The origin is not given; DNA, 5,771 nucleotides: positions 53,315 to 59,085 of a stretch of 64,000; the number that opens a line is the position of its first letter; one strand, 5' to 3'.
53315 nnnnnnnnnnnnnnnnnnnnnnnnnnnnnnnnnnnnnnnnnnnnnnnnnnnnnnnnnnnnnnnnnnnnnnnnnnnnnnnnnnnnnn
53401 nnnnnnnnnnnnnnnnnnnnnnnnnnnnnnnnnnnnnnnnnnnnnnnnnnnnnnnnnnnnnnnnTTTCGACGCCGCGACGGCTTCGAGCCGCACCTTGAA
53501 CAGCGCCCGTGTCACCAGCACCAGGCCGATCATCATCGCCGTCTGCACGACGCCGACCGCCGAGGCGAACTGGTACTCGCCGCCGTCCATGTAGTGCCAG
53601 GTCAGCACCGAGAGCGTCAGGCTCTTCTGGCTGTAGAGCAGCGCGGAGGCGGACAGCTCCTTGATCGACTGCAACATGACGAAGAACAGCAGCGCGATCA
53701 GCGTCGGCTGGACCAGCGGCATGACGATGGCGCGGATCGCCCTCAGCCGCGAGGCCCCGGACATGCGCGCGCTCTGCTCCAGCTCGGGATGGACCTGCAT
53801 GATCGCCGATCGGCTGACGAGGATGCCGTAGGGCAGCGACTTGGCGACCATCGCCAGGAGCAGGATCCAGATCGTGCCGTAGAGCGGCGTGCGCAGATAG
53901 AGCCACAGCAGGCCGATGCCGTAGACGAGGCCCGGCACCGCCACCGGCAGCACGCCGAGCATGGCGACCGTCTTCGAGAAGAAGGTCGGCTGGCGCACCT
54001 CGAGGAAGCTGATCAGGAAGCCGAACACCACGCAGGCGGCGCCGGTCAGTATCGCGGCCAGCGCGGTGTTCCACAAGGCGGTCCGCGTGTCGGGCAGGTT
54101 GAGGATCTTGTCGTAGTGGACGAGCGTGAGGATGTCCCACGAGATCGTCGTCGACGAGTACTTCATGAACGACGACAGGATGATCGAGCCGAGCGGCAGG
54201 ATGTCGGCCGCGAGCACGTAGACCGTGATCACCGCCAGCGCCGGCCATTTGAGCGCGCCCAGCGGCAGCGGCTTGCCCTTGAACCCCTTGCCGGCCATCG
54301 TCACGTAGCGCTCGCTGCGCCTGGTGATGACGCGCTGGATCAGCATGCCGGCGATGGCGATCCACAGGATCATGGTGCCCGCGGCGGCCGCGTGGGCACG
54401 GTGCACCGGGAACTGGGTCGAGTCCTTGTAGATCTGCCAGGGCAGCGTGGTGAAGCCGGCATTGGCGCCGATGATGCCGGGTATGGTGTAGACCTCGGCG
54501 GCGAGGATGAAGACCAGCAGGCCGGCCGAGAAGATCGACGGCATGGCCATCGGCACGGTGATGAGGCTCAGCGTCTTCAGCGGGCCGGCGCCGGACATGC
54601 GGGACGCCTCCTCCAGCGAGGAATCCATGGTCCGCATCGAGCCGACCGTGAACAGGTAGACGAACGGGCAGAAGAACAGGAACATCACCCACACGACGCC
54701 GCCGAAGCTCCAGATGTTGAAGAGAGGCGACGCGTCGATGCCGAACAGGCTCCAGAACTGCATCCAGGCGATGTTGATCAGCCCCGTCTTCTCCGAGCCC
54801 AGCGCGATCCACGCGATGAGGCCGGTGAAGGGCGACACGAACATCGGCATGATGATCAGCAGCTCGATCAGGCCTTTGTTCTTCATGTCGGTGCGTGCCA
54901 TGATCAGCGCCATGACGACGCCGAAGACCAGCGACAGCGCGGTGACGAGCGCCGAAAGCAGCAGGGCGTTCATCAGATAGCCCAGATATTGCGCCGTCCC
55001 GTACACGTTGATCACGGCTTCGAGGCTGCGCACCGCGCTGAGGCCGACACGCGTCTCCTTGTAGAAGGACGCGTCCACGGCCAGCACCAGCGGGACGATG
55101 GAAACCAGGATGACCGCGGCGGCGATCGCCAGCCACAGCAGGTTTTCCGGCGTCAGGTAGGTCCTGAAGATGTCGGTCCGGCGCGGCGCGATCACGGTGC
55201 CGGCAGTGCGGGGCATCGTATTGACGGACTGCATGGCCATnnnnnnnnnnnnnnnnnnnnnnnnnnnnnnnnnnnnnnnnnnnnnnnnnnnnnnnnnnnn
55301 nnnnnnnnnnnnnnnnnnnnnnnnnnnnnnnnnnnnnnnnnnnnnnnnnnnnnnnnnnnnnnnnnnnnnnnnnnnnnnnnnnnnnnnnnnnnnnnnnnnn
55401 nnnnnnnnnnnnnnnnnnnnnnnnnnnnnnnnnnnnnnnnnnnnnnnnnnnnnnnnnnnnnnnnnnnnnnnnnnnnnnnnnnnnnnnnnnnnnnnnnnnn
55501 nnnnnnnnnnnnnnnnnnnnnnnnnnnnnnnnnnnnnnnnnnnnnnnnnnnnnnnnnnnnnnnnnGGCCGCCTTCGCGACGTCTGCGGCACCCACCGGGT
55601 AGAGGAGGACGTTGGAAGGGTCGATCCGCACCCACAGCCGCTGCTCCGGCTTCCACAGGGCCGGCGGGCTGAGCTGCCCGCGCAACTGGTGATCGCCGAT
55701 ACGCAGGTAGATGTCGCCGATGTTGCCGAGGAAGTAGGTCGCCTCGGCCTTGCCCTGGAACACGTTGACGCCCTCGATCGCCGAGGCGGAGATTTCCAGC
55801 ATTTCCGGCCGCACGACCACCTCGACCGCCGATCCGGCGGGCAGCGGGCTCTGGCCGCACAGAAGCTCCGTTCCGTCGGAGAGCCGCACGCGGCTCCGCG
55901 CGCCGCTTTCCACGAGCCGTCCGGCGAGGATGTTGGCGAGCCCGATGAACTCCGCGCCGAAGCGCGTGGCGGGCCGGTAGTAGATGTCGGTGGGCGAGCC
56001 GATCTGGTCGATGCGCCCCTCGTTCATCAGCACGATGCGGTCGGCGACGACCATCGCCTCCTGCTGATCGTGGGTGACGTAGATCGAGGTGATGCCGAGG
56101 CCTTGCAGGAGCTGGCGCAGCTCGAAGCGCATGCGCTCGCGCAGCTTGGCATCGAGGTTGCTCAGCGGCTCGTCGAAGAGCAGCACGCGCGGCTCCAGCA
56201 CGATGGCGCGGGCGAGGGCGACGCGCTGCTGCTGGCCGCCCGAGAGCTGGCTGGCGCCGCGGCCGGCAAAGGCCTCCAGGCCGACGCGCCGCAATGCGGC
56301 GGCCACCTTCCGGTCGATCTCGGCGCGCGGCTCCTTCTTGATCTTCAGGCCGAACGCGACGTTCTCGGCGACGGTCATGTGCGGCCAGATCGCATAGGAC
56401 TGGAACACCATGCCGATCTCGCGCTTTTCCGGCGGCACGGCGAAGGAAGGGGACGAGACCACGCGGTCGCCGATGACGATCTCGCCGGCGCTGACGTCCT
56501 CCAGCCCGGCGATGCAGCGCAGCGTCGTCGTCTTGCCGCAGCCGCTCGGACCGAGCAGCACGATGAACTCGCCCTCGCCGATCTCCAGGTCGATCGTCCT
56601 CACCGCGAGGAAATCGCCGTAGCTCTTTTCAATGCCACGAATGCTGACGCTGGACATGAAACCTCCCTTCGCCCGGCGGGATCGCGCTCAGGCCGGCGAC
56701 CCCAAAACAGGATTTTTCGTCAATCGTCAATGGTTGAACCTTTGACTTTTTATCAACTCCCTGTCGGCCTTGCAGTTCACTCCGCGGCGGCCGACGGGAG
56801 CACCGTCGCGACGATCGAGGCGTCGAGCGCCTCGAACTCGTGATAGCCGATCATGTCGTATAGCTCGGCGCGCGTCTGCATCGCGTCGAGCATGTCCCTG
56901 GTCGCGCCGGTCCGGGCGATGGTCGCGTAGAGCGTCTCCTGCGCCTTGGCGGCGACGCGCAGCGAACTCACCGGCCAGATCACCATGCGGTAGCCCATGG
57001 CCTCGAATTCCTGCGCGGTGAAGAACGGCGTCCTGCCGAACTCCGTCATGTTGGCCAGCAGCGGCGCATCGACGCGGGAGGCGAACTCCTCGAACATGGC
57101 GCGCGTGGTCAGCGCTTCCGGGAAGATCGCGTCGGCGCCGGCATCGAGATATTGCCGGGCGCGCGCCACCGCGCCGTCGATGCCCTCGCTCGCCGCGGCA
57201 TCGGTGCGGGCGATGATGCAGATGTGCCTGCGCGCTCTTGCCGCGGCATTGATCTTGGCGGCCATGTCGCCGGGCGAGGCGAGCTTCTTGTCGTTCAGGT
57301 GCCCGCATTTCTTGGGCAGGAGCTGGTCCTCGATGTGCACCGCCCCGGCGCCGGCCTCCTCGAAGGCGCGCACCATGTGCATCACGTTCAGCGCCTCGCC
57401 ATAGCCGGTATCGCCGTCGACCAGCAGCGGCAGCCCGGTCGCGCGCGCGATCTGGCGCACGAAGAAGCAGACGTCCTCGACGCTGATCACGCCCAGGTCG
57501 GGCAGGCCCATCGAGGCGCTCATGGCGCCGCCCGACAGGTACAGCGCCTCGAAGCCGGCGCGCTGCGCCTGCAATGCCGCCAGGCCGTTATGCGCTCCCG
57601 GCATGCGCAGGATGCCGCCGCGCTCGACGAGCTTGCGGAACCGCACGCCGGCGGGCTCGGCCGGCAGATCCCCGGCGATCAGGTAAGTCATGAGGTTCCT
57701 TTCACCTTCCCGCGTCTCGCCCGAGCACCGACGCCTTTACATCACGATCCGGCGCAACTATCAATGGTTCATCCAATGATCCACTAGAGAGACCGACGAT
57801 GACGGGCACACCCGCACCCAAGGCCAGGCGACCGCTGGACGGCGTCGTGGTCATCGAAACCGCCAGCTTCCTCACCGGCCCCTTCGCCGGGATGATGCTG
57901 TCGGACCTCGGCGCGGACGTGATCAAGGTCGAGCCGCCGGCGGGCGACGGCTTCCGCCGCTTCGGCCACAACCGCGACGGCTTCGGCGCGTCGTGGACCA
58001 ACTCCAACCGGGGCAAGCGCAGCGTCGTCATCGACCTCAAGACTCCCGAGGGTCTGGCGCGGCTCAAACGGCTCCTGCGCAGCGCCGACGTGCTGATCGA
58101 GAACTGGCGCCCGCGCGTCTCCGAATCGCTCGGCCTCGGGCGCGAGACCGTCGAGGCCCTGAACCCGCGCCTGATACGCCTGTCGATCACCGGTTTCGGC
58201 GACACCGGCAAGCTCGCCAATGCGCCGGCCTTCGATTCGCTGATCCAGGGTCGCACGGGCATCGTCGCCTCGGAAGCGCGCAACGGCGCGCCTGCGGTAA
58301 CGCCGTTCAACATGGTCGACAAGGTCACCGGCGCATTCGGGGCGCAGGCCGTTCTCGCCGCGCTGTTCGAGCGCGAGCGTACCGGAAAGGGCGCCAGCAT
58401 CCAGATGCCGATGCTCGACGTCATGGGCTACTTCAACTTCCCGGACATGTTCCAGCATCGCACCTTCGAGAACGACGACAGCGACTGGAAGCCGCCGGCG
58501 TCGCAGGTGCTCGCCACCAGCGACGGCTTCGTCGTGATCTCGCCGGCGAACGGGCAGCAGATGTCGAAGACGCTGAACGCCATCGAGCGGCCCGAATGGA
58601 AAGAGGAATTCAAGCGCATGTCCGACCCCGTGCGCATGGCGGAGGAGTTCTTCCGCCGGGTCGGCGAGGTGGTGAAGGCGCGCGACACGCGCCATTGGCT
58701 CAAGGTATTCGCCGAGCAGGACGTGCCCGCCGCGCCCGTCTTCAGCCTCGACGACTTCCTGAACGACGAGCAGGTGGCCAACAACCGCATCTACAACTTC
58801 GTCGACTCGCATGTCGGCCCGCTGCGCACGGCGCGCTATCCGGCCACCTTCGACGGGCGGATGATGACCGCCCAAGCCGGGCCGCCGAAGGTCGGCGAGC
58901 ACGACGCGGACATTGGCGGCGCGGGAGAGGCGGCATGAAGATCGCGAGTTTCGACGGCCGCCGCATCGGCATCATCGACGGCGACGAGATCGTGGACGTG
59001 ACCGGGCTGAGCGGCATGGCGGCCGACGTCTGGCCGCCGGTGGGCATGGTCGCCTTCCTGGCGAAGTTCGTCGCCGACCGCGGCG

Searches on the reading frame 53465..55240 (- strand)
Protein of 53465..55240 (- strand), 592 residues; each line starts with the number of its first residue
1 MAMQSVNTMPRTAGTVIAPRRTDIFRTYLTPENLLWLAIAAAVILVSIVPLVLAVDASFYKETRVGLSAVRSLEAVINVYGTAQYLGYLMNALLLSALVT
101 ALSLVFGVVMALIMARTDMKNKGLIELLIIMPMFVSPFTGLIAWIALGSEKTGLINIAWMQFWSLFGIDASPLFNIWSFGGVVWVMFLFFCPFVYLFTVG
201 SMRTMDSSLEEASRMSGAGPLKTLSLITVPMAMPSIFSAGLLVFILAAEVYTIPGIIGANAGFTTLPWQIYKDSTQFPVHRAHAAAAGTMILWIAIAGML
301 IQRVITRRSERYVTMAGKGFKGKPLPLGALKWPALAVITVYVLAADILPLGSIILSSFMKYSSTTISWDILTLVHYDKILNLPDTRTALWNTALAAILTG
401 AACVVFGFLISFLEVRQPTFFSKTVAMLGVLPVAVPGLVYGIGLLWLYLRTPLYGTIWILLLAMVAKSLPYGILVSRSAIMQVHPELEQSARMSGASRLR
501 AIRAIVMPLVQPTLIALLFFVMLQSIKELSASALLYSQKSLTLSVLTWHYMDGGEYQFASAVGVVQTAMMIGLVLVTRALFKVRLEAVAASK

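Call 13: search_protein_families(library=pfam, proteins=[window:53465-55240:-])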
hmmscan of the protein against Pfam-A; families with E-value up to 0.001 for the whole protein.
window:53465-55240:- (592 aa): 1 family
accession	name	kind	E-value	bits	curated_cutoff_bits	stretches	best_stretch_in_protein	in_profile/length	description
PF00528.27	BPD_transp_1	-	3.9e-23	82.6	26.4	2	405-582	3-176/184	Binding-protein-dependent transport system inner membrane component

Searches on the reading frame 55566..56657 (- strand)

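Call 13: search_protein_families(library=pfam, proteins=[window:55566-56657:-])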
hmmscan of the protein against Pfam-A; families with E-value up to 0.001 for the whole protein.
window:55566-56657:- (364 aa): 3 families
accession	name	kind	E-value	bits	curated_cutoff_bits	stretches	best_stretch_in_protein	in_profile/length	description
PF00005.33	ABC_tran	-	3.2e-35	122.1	25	1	20-165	2-136/137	ABC transporter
PF13304.12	AAA_21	-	6.3e-06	26.9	27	0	31-58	1-26/304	AAA domain, putative AbiEii toxin, Type IV TA system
PF08402.16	TOBE_2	-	6.5e-06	26.6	21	1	280-351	1-74/76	TOBE domain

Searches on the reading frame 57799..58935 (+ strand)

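Call 13: search_protein_families(library=pfam, proteins=[window:57799-58935:+])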
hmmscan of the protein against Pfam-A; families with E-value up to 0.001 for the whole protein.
window:57799-58935:+ (379 aa): 1 family
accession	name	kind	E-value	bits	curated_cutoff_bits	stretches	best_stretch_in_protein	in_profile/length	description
PF02515.22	CoA_transf_3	-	2.1e-95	320.4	23.3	1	13-368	1-365/366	CoA-transferase family III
